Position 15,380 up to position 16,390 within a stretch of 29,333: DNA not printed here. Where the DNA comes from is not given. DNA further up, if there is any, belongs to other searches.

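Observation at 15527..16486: AT-rich ydiV locus set in GC-normal core genes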

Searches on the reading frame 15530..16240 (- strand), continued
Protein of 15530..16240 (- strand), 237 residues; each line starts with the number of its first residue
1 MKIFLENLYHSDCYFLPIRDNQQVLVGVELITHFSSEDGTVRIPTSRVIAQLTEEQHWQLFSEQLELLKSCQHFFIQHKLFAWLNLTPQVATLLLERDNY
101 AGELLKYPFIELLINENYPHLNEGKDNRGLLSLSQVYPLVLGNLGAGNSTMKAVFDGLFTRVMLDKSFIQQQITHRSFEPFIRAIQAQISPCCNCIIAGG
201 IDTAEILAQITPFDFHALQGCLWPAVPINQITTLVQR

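Call 23: search_dna_similar(query=window:15530-16240:-, collection=plasmids, mode=protein, max_evalue=0.00001, max_rows=15)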
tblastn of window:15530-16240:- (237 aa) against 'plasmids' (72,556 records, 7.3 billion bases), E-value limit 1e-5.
Records with a match: 235; places in all: 240; records where one place covers at least 80% of the query: 196.
Best place of each record, by identity: 95-99% 4; <60% 231.
By first word of the organism name: Escherichia 224; Enterobacter 4; Pantoea 3; Salmonella 2; Shigella 1; Klebsiella 1.
By predicted mobility (MOB-suite, as given by PLSDB): conjugative 83; non-mobilizable 81; mobilizable 71.
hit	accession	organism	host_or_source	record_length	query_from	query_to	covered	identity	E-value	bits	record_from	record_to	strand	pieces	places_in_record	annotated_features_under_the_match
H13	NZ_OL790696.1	Escherichia coli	-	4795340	1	237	100%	98.3%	1e-154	481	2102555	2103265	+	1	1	none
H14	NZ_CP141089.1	Escherichia coli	Homo sapiens,Infected Human Urine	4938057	1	237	100%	96.6%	1e-152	476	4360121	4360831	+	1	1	none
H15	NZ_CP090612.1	Escherichia coli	pig,lung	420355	1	237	100%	96.2%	1e-152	476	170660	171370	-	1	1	ydiV: anti-FlhDC factor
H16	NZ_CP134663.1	Escherichia coli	Larus michahellis,bacteria,cloaca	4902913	1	237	100%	95.8%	3e-151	472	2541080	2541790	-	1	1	none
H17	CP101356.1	Salmonella enterica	chicken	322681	10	235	95%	28.4%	5e-17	87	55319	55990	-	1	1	EAL domain-containing protein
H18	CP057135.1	Escherichia coli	culture,Pooled cattle faecal samples ...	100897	3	231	97%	27.7%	2e-13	76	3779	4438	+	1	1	EAL domain-containing protein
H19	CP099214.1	Escherichia coli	culture,Pooled soil sample collected ...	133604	3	231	97%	27.7%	2e-13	76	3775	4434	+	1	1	EAL domain-containing protein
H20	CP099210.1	Escherichia coli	culture,Pooled soil sample collected ...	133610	3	231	97%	27.7%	2e-13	76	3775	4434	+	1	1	EAL domain-containing protein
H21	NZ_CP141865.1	Escherichia coli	Pigeons,tissue samples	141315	3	231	97%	27.7%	2e-13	76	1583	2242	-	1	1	EAL domain-containing protein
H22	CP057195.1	Escherichia coli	culture,Pooled sheep faecal samples ...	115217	3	231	97%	27.3%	4e-13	75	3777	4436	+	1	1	EAL domain-containing protein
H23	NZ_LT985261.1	Escherichia coli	-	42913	18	231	90%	29.2%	9e-15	80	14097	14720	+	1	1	EAL domain-containing protein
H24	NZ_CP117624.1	Escherichia albertii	Grus grus,whole organism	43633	18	231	90%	29.2%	9e-15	80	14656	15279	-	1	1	EAL domain-containing protein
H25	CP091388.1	Escherichia coli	Homo sapiens,human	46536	18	231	90%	29.2%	9e-15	80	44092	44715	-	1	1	EAL domain-containing protein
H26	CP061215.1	Escherichia coli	Sheep,cell culture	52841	18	231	90%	29.2%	9e-15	80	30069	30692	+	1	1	EAL domain-containing protein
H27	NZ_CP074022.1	Escherichia coli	Pig,pure culture,Rectal Swab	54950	18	231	90%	29.2%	9e-15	80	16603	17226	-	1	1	EAL domain-containing protein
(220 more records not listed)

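Call 24: search_dna_similar(query=window:15530-16240:-, collection=phages, mode=protein, max_evalue=0.00001, max_rows=10)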
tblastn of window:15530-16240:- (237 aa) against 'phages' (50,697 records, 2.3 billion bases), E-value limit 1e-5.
Records with a match: 5; places in all: 5; records where one place covers at least 80% of the query: 3.
Best place of each record, by identity: <60% 5.
By first word of the organism name: Escherichia 3; Salmonella 2.
By host as written in the record: Escherichia sp. STEC O157 2; Salmonella enterica subsp. enterica serovar Kentucky 1; Escherichia coli strain MG1655 Z1 1; Salmonella enterica subsp. enterica serovar Kouka 1.
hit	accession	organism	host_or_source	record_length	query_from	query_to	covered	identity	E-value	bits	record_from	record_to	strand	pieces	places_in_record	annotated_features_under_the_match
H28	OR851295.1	Salmonella phage S.Kent 1-2-1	Salmonella enterica subsp. enterica ...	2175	10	235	95%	28.8%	5e-19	91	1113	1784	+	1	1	record has no annotation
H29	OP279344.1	Escherichia phage P1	Escherichia coli strain MG1655 Z1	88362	18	237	93%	25.3%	6e-16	82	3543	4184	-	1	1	hypothetical protein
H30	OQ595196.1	Salmonella phage SJ1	Salmonella enterica subsp. enterica ...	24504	18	237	93%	24.5%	6e-16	82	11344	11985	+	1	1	ydiV: putative anti-FlhC(2)FlhD(4) factor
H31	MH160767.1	Escherichia phage vB_EcoM-Ro157c2YLVW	Escherichia sp. STEC O157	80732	25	190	70%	31.8%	7e-13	73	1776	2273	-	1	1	hypothetical protein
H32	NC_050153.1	Escherichia phage vB_EcoM-Ro157c2YLVW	Escherichia sp. STEC O157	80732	25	190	70%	31.8%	7e-13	73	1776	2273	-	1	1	hypothetical protein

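Call 32: search_protein_representatives(alignment_id=A1)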
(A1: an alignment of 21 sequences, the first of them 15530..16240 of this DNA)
Query: 21 sequences, 237 profile positions. Proteins with E-value up to 0.001 (for the whole library): 346; up to 1e-10: 163; up to 1e-30: 42. The best 150 are listed.
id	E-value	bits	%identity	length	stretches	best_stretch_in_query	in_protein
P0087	1.9e-102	358.0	-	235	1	1-236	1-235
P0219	2.6e-101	354.3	-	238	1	1-236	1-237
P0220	1.6e-86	305.9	-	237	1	1-236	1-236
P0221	1.1e-78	280.3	-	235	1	1-235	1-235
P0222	3.9e-75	268.6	-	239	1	1-231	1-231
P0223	1.2e-73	263.7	-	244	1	1-236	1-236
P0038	3.5e-68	245.8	-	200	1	1-155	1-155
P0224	6.0e-67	241.8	-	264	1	1-235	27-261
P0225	9.6e-66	237.8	-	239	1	1-236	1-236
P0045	5.8e-65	235.3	-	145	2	140-237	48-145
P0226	2.0e-64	233.6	-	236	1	1-235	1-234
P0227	7.4e-64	231.7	-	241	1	11-234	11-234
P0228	8.6e-61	221.6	-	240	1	1-230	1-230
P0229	4.4e-58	212.8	-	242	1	1-234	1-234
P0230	1.1e-56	208.2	-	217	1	1-236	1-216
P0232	4.5e-54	199.6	-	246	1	1-235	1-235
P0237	3.0e-50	187.1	-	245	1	1-234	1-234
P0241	2.4e-46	174.3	-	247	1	1-233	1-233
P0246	2.3e-42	161.3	-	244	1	1-235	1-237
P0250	4.2e-39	150.6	-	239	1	4-232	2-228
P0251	4.8e-38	147.2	-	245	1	1-230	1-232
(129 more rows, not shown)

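Call 33: list_cluster_members(proteins=[P0222, P0225, P0228, P0229, P0232, P0237, P0241, P0246, P0250, P0251])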
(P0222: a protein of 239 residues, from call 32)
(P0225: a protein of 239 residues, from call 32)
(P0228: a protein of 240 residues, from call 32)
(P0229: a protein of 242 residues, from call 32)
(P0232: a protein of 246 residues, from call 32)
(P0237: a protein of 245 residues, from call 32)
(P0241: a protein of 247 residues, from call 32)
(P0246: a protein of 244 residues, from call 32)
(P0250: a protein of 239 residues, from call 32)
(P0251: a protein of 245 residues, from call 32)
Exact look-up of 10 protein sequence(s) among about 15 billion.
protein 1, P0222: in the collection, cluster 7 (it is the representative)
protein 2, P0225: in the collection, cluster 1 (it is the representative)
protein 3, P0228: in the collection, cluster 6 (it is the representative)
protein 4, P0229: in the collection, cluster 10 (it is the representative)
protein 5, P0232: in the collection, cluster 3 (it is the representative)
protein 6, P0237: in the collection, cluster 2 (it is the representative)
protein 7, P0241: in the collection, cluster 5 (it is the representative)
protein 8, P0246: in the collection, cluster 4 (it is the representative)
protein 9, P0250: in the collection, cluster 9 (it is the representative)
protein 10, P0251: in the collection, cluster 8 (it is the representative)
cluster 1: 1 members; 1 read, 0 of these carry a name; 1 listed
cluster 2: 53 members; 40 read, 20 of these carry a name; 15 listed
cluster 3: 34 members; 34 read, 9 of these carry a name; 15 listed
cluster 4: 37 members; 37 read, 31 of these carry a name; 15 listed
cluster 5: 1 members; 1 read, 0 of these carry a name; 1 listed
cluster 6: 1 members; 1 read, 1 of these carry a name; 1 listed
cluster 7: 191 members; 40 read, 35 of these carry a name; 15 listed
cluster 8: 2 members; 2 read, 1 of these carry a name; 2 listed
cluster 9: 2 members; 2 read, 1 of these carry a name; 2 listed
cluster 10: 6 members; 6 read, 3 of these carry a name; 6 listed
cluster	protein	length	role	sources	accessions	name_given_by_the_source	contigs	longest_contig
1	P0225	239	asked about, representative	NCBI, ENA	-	-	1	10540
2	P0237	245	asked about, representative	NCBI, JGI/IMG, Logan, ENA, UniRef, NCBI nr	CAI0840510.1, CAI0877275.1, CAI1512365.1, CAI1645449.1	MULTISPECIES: EAL domain-containing protein [Serratia] | EAL domain-containing protein (putative c-di-GMP-specific phosphodiesterase class I) | Cyclic di-GMP regulator CdgR n=1 Tax=Serratia fonticola TaxID=47917 RepID=A0A3S4XLF7_SERFO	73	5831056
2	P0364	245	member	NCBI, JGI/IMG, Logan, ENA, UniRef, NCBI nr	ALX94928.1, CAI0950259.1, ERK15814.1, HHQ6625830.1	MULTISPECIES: EAL domain-containing protein [Serratia] | EAL domain-containing protein n=1 Tax=Serratia fonticola TaxID=47917 ...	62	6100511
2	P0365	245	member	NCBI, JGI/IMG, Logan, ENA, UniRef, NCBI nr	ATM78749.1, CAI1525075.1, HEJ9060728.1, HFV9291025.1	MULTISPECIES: EAL domain-containing protein [Serratia] | EAL domain-containing protein (putative c-di-GMP-specific phosphodiesterase class I) | EAL domain-containing protein n=1 Tax=Serratia fonticola TaxID=47917 ...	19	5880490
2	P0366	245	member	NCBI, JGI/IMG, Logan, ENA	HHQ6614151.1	TPA: EAL domain-containing protein [Serratia fonticola]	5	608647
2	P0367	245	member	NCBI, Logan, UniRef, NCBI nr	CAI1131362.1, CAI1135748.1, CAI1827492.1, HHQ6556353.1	TPA: EAL domain-containing protein [Serratia fonticola] | EAL domain-containing protein n=1 Tax=Serratia fonticola TaxID=47917 RepID=UPI002179DFAF | EAL domain-containing protein [Serratia fonticola]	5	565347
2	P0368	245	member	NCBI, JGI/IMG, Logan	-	EAL domain-containing protein (putative c-di-GMP-specific phosphodiesterase class I)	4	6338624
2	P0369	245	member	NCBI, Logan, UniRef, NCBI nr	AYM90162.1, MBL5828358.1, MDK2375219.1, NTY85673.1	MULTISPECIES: EAL domain-containing protein [Serratia] | EAL domain-containing protein n=1 Tax=Serratia TaxID=613 RepID=UPI000EF47E8F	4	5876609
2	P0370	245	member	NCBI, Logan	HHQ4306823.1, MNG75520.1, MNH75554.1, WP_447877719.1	EAL domain-containing protein [Serratia fonticola]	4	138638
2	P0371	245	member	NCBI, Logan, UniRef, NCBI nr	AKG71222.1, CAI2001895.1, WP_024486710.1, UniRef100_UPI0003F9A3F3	diguanylate phosphodiesterase [Serratia fonticola] | EAL domain-containing protein n=1 Tax=Serratia fonticola TaxID=47917 RepID=UPI0003F9A3F3 | EAL domain-containing protein [Serratia fonticola]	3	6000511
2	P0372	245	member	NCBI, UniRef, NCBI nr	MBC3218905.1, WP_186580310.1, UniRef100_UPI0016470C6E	EAL domain-containing protein [Serratia fonticola] | EAL domain-containing protein n=1 Tax=Serratia fonticola TaxID=47917 RepID=UPI0016470C6E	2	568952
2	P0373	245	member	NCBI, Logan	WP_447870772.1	EAL domain-containing protein [Serratia fonticola]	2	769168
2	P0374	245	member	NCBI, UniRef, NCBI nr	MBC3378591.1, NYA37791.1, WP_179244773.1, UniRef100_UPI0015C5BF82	EAL domain-containing protein [Serratia fonticola] | EAL domain-containing protein n=1 Tax=Serratia fonticola TaxID=47917 RepID=UPI0015C5BF82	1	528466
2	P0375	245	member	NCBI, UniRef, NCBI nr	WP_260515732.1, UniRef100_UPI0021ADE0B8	EAL domain-containing protein [Serratia fonticola] | EAL domain-containing protein n=1 Tax=Serratia fonticola TaxID=47917 RepID=UPI0021ADE0B8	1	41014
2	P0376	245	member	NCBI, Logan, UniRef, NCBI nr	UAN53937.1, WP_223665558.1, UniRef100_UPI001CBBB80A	EAL domain-containing protein [Serratia sp. JSRIV002] | EAL domain-containing protein n=1 Tax=Serratia sp. JSRIV002 TaxID=2831894 ...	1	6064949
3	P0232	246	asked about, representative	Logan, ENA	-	-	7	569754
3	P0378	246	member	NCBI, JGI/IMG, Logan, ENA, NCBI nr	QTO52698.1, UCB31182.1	diguanylate phosphodiesterase [Duffyella gerundensis] | EAL domain-containing protein (putative c-di-GMP-specific phosphodiesterase class I) | EAL domain-containing protein [Duffyella gerundensis]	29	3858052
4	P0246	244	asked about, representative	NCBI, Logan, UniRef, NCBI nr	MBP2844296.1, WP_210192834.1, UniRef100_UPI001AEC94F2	EAL domain-containing protein [Dickeya oryzae] | EAL domain-containing protein n=1 Tax=Dickeya oryzae TaxID=1240404 RepID=UPI001AEC94F2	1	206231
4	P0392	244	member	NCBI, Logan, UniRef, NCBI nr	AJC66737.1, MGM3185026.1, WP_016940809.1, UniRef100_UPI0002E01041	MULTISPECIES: EAL domain-containing protein [Dickeya] | EAL domain-containing protein n=1 Tax=Dickeya TaxID=204037 RepID=UPI0002E01041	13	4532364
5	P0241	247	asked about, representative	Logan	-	-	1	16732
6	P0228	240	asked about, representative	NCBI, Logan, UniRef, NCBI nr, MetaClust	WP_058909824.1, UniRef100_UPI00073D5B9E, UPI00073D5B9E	EAL domain-containing protein [Entomohabitans teleogrylli] | EAL domain-containing protein n=1 Tax=Entomohabitans teleogrylli TaxID=1384589 ... | status=active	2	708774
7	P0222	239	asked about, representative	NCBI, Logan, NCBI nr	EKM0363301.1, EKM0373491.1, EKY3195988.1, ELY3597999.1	cyclic di-GMP regulator CdgR [Cronobacter turicensis]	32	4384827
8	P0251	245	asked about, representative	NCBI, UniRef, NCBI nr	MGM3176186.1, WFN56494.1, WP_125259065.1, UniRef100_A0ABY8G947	EAL domain-containing protein [Dickeya lacustris] | EAL domain-containing protein n=1 Tax=Dickeya lacustris TaxID=2259638 ...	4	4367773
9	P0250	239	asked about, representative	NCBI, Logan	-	-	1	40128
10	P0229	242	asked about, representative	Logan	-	-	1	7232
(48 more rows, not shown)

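Call 34: find_encoding_contigs(protein=P0237, flank=4000, max_places=1)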
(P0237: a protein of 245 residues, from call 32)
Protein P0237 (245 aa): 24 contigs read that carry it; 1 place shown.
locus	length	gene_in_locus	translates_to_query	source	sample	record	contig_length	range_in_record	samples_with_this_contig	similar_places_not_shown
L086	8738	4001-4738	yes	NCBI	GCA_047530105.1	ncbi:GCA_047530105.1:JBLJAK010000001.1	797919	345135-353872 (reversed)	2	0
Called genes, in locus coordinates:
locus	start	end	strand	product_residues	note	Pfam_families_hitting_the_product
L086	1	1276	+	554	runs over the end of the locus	PF02366:PMT, PF13231:PMT_2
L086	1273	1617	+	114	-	PF00892:EamA, PF10639:TMEM234 (weak)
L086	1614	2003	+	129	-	PF00892:EamA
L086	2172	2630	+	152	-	PF00877:NLPC_P60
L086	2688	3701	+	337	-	PF21948:LplA-B_cat, PF03099:BPL_LplA_LipB, PF10437:Lip_prot_lig_C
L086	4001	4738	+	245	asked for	PF00563:EAL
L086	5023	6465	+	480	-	PF02696:SelO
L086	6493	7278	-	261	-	PF00005:ABC_tran, PF02463:SMC_N, PF13304:AAA_21 (faint)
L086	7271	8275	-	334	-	PF01032:FecCD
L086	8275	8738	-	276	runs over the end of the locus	PF01497:Peripla_BP_2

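Call 35: find_encoding_contigs(protein=P0392, flank=4000, max_places=1)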
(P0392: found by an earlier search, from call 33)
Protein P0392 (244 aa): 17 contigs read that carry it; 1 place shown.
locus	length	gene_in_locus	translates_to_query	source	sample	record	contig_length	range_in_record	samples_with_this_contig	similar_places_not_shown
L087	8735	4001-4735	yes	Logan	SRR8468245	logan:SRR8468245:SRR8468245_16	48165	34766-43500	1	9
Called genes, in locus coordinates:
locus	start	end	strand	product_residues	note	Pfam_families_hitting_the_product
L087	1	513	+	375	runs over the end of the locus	PF01032:FecCD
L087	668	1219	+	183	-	PF00255:GSHPx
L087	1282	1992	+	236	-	PF00005:ABC_tran, PF13304:AAA_21 (faint)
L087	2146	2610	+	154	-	PF00877:NLPC_P60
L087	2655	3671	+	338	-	PF21948:LplA-B_cat, PF03099:BPL_LplA_LipB (weak), PF10437:Lip_prot_lig_C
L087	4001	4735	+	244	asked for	PF00563:EAL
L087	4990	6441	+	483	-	PF02696:SelO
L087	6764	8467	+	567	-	PF20142:Scaffold, PF01471:PG_binding_1, PF03734:YkuD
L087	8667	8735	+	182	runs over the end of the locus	PF05951:Peptidase_M15_2, PF08291:Peptidase_M15_3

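Call 36: find_encoding_contigs(protein=P0378, flank=4000, max_places=1)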
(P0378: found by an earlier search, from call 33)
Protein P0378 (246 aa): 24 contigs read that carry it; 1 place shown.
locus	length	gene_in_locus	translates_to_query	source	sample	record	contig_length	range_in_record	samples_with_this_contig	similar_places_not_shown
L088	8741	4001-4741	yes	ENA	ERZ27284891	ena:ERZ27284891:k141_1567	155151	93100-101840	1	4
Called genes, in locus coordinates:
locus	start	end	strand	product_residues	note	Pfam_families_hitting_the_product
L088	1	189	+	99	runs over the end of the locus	PF00216:Bac_DNA_binding, PF18291:HU-HIG (weak), PF18175:HU-CCDC81_bac_2 (weak)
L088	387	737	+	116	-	PF10697:DUF2502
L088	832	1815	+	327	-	PF01032:FecCD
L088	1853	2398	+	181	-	PF00255:GSHPx, PF08534:Redoxin (faint)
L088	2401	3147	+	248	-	PF00005:ABC_tran, PF02463:SMC_N (faint), PF13304:AAA_21 (weak)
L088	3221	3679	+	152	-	PF00877:NLPC_P60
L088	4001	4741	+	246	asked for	PF00563:EAL (weak)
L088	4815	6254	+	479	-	PF02696:SelO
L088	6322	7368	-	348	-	PF00793:DAHP_synth_1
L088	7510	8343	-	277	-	PF03618:Kinase-PPPase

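Call 37: find_encoding_contigs(protein=P0222, flank=4000, max_places=1)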
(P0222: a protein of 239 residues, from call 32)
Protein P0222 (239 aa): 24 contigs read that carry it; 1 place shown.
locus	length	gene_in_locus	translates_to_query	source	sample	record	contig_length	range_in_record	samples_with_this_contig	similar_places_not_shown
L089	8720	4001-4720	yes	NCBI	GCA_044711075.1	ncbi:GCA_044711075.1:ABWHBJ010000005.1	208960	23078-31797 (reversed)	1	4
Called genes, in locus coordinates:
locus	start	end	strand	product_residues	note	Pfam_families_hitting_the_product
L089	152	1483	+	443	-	PF02378:PTS_EIIC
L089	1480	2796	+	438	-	PF02056:Glyco_hydro_4, PF11975:Glyco_hydro_4C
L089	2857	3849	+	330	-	PF00356:LacI, PF00532:Peripla_BP_1, PF13407:Peripla_BP_4, PF13377:Peripla_BP_3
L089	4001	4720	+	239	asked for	-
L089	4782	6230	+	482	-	PF02696:SelO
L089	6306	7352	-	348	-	PF00793:DAHP_synth_1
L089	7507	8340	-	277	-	PF03618:Kinase-PPPase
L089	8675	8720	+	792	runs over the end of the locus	PF01326:PPDK_N, PF00391:PEP-utilizers, PF02896:PEP-utilizers_C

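Call 63: search_protein_families(proteins=[window:15530-16240:-], library=ncbifam)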
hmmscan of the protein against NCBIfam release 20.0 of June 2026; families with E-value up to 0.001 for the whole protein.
window:15530-16240:- (237 aa): 1 family
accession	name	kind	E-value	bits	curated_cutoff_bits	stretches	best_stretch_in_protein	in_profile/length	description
NF008617.0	PRK11596.1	equivalog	5.4e-13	48.8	190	1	14-234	33-251/255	cyclic-guanylate-specific phosphodiesterase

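Call 64: search_solved_structures(query=window:15530-16240:-, max_evalue=0.001)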
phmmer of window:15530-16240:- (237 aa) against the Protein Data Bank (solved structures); distinct sequences matched with E-value up to 0.001: 3.
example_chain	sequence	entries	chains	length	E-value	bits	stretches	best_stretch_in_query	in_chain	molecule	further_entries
4es4_A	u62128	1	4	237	8e-162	539.6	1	1-237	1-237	Putative cyclic di-GMP regulator CdgR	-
3tlq_A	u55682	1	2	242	8.6e-162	539.4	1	1-237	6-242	Regulatory protein YdiV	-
5hxg_A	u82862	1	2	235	1.6e-21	80.4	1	17-235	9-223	Uncharacterized protein STM1697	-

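Call 65: find_encoding_contigs(protein=P0190, flank=3000, max_places=1)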
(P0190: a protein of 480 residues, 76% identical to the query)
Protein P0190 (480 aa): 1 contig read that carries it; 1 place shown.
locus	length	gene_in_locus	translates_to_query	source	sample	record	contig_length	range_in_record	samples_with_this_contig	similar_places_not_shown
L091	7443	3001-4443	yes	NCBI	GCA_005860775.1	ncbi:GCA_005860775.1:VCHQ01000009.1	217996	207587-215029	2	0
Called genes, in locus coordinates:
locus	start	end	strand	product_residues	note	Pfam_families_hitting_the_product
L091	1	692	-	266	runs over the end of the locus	PF03180:Lipoprotein_9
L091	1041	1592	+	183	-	PF00255:GSHPx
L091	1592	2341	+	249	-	PF00005:ABC_tran, PF13304:AAA_21 (weak)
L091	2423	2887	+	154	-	PF00877:NLPC_P60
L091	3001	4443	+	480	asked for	PF02696:SelO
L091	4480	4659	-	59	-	PF10636:hemP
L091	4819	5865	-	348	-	PF00793:DAHP_synth_1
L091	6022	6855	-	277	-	PF03618:Kinase-PPPase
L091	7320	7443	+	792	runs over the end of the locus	PF01326:PPDK_N, PF00391:PEP-utilizers, PF02896:PEP-utilizers_C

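Call 66: find_encoding_contigs(protein=P0202, flank=3000, max_places=1)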
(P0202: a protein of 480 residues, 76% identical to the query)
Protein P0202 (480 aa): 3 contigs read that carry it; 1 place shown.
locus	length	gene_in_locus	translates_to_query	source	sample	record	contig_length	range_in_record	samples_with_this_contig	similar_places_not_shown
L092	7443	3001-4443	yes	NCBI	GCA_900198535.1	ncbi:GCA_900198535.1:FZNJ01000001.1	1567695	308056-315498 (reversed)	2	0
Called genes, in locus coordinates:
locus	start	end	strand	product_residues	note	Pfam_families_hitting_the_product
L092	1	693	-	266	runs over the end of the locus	PF03180:Lipoprotein_9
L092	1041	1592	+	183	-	PF00255:GSHPx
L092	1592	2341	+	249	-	PF00005:ABC_tran, PF13304:AAA_21 (weak)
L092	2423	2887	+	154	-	PF00877:NLPC_P60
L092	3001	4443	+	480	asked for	PF02696:SelO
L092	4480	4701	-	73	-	PF10636:hemP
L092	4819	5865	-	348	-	PF00793:DAHP_synth_1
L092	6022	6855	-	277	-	PF03618:Kinase-PPPase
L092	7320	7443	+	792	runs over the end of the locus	PF01326:PPDK_N, PF00391:PEP-utilizers, PF02896:PEP-utilizers_C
